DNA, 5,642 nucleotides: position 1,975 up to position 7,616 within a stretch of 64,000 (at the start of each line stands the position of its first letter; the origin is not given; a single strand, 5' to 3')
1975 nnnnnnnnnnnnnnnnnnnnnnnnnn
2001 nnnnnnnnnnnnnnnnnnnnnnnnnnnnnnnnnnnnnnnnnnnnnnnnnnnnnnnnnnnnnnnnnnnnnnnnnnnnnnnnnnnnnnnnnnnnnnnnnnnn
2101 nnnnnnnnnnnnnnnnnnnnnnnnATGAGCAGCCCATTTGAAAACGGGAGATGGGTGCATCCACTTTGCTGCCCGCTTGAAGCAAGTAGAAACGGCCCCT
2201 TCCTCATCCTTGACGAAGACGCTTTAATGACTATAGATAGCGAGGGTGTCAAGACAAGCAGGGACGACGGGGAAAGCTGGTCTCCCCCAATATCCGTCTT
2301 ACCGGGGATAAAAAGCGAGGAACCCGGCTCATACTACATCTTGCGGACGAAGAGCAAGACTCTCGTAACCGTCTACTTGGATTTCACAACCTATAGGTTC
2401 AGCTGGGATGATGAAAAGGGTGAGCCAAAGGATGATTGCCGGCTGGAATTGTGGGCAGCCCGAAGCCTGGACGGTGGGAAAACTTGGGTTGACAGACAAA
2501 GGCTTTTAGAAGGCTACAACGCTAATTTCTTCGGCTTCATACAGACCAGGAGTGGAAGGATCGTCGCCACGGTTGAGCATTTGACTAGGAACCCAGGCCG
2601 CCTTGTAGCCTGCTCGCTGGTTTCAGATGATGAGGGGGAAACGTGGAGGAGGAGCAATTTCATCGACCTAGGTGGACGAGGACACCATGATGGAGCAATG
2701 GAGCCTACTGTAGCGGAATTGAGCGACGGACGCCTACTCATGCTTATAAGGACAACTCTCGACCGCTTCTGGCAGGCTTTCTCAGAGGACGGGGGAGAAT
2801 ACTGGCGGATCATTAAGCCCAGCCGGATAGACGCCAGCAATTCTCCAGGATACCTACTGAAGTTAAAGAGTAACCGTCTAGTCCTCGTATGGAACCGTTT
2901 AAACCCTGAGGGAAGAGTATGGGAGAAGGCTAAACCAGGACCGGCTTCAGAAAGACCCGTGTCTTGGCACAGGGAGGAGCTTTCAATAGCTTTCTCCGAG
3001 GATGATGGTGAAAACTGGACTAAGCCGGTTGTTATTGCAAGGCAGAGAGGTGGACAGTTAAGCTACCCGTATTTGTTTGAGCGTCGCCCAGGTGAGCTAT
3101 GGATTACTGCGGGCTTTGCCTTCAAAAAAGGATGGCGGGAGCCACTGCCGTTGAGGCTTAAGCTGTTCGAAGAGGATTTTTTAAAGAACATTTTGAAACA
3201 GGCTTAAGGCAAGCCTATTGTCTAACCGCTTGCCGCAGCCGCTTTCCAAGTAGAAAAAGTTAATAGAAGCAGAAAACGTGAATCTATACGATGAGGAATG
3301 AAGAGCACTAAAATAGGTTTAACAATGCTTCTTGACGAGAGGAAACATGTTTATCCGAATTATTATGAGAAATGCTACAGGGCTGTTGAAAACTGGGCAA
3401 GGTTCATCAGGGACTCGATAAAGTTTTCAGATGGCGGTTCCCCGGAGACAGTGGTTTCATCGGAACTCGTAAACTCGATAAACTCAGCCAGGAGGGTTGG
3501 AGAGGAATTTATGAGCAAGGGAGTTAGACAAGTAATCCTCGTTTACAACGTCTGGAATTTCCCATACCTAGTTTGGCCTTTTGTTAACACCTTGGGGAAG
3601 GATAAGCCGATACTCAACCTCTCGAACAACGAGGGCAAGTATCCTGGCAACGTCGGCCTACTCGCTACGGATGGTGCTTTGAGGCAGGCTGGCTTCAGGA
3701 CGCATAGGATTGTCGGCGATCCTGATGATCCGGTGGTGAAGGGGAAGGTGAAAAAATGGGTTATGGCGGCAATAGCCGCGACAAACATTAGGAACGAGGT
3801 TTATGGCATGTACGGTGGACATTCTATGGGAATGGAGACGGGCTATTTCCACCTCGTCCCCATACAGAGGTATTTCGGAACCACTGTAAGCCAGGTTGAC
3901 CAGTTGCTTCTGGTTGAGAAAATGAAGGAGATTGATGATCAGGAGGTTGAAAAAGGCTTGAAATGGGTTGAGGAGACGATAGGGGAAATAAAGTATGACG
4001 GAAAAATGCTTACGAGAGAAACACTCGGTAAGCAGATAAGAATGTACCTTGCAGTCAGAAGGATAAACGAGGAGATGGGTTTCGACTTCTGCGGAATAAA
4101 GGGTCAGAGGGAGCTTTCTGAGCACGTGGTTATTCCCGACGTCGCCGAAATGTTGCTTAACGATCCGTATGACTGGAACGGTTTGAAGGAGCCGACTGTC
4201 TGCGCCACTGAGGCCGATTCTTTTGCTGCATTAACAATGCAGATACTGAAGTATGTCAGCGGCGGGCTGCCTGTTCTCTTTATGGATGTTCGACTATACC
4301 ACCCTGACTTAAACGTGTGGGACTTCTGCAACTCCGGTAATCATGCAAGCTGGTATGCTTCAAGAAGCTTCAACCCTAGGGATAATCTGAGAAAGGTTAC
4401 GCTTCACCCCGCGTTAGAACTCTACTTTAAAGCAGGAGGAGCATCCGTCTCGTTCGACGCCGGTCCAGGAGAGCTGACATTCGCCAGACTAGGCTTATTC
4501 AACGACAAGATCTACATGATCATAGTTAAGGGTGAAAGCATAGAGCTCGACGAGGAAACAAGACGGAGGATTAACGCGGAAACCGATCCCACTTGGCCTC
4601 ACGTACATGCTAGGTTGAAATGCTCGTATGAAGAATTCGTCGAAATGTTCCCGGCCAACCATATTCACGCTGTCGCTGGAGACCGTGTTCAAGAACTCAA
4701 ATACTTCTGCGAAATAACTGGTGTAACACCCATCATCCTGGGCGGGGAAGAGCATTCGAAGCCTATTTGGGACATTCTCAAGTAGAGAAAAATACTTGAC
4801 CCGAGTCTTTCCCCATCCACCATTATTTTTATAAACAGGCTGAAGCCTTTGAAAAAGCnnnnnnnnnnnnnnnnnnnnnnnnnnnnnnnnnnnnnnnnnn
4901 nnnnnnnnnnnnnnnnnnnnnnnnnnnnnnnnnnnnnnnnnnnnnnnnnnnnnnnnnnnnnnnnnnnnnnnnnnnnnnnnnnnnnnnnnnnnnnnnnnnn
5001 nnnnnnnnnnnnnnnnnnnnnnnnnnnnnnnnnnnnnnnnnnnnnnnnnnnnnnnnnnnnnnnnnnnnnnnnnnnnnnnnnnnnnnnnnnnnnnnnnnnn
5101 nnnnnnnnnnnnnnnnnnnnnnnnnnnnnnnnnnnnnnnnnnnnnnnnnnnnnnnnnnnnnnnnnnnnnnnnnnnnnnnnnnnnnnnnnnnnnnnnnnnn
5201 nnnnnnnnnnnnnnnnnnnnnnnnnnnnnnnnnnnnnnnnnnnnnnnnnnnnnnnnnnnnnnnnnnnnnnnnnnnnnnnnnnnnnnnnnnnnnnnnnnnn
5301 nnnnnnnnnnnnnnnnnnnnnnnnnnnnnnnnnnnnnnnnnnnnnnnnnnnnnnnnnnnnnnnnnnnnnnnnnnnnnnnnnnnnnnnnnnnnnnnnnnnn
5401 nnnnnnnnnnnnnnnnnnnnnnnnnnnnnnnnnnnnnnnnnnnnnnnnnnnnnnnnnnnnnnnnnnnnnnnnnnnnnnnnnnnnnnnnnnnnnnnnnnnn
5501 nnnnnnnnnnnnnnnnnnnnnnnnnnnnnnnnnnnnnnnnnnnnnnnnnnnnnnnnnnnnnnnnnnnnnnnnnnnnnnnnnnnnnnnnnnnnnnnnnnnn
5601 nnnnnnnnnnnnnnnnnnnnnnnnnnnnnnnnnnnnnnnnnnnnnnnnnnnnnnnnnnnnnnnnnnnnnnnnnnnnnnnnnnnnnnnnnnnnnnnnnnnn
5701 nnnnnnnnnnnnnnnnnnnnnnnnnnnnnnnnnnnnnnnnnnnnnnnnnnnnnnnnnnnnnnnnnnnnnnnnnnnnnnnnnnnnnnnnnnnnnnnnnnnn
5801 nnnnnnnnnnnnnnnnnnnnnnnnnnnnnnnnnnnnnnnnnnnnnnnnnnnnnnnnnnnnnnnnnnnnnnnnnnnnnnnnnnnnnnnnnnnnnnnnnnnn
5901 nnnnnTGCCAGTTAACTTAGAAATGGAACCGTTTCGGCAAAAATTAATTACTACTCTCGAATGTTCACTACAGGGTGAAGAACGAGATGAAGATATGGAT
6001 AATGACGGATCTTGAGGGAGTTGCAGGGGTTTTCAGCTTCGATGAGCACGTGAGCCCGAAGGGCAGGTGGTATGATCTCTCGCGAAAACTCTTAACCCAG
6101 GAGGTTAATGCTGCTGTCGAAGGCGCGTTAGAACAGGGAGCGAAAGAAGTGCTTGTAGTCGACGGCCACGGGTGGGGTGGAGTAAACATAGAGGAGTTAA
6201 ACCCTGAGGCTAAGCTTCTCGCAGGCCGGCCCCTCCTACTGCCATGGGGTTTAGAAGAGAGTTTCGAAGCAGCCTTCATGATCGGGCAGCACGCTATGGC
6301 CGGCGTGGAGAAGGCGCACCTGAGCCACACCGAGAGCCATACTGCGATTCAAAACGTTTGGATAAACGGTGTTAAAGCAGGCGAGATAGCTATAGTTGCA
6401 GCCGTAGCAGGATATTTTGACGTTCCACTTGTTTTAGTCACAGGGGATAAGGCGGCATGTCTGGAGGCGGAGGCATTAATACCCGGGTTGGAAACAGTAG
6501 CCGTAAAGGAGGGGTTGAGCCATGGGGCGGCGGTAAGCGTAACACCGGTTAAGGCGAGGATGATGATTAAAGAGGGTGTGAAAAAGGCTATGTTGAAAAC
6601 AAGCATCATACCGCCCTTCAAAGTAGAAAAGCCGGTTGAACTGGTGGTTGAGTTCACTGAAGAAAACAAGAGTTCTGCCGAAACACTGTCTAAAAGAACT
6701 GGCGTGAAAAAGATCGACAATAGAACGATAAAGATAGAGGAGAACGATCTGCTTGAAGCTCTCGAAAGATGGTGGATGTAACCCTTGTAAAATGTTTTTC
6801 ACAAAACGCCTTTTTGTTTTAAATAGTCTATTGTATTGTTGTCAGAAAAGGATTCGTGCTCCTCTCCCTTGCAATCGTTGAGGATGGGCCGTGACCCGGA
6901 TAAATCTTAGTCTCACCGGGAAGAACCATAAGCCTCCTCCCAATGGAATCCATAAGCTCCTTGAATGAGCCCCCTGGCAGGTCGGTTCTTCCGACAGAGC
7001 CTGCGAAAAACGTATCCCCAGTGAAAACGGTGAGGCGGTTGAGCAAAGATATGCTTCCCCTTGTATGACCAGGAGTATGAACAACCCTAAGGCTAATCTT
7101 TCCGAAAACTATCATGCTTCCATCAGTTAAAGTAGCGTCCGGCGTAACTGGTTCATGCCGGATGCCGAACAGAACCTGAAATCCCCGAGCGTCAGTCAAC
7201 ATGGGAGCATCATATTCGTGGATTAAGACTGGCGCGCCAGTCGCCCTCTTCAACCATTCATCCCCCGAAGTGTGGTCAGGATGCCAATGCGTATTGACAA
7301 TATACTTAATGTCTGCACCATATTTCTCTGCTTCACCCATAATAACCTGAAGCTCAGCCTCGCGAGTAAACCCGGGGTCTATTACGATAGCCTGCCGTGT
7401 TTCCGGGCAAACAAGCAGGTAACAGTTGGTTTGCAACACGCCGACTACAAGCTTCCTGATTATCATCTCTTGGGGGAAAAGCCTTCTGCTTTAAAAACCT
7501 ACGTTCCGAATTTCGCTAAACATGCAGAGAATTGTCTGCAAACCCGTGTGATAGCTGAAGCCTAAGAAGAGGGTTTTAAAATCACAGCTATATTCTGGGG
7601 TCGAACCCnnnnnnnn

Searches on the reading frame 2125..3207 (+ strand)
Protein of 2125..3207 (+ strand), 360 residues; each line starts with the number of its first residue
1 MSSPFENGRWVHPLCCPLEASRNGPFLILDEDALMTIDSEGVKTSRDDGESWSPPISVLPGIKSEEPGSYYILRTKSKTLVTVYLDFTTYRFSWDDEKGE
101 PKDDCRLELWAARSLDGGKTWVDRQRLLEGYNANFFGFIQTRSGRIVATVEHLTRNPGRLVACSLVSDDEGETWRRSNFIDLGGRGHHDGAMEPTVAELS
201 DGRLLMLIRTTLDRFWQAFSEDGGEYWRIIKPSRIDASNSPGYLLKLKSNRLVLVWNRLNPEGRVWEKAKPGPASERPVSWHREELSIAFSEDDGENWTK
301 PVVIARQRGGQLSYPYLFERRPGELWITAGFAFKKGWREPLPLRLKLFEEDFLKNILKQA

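Call 63: search_protein_families(library=pfam, proteins=[window:2125-3207:+], max_evalue=0.00001)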
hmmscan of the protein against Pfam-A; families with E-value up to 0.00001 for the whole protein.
window:2125-3207:+ (360 aa): 3 families
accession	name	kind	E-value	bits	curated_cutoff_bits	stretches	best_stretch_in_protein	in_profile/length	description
PF13088.12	BNR_2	-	5.7e-35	121.5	31.4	1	111-325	84-275/277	BNR repeat-like domain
PF02012.26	BNR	-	6.8e-09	34.8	27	0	166-175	2-11/12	BNR/Asp-box repeat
PF13859.12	BNR_3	-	1.3e-07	31.8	27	1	41-228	31-211/308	BNR repeat-like domain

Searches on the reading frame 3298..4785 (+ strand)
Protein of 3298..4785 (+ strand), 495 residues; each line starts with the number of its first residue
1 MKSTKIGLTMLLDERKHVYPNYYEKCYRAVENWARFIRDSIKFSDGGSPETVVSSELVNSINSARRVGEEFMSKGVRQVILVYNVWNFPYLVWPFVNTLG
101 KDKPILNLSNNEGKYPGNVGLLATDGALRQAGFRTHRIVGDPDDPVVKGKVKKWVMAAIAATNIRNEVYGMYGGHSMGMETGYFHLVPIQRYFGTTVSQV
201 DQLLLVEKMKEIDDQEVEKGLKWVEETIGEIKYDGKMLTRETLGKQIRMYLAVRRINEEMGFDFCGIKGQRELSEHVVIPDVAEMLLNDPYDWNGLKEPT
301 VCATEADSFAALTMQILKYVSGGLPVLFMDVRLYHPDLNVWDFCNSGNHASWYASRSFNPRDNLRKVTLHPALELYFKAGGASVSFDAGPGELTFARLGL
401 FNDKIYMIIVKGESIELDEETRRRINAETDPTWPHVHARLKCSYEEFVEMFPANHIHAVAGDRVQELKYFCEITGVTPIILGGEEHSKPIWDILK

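Call 63: search_protein_families(library=pfam, proteins=[window:3298-4785:+], max_evalue=0.00001)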
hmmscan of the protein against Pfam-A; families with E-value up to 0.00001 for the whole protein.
window:3298-4785:+ (495 aa): 3 families
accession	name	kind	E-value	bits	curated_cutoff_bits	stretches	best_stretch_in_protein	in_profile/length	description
PF07881.17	Fucose_iso_N1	-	1.6e-34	119.6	28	1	4-166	2-169/169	L-fucose isomerase, first N-terminal domain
PF02952.23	Fucose_iso_C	-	8.3e-31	107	29.3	1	343-476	1-137/143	L-fucose isomerase, C-terminal domain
PF07882.17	Fucose_iso_N2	-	5.1e-17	62.5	22.3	1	264-320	122-178/180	L-fucose isomerase, second N-terminal domain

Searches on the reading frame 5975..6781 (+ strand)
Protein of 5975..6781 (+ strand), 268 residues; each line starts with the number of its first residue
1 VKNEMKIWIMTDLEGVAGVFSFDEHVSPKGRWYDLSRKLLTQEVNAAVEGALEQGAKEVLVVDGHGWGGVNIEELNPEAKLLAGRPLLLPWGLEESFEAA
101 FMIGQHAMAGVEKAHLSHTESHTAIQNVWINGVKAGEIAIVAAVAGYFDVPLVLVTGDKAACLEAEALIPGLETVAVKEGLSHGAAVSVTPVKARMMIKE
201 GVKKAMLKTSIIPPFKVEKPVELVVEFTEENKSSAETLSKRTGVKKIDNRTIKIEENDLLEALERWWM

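Call 77: search_protein_families(library=pfam, proteins=[window:5975-6781:+], max_evalue=0.0001)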
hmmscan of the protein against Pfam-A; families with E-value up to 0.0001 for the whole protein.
window:5975-6781:+ (268 aa): 1 family
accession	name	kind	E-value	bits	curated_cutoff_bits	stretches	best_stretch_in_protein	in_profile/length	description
PF04951.18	Peptidase_M55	-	1.9e-74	250.9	25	1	5-264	1-260/264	D-aminopeptidase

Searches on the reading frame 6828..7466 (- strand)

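Call 77: search_protein_families(library=pfam, proteins=[window:6828-7466:-], max_evalue=0.0001)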
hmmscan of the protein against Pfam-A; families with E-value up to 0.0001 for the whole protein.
window:6828-7466:- (212 aa): 3 families
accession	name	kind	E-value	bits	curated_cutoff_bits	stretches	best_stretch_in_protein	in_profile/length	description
PF00753.33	Lactamase_B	-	4.9e-32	111.9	22.7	1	9-192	2-196/196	Metallo-beta-lactamase superfamily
PF12706.13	Lactamase_B_2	-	3.4e-05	24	27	1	27-136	3-113/200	Beta-lactamase superfamily domain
PF19583.5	ODP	-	6.8e-05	23.3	27.2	1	11-155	1-139/194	ODP family beta lactamase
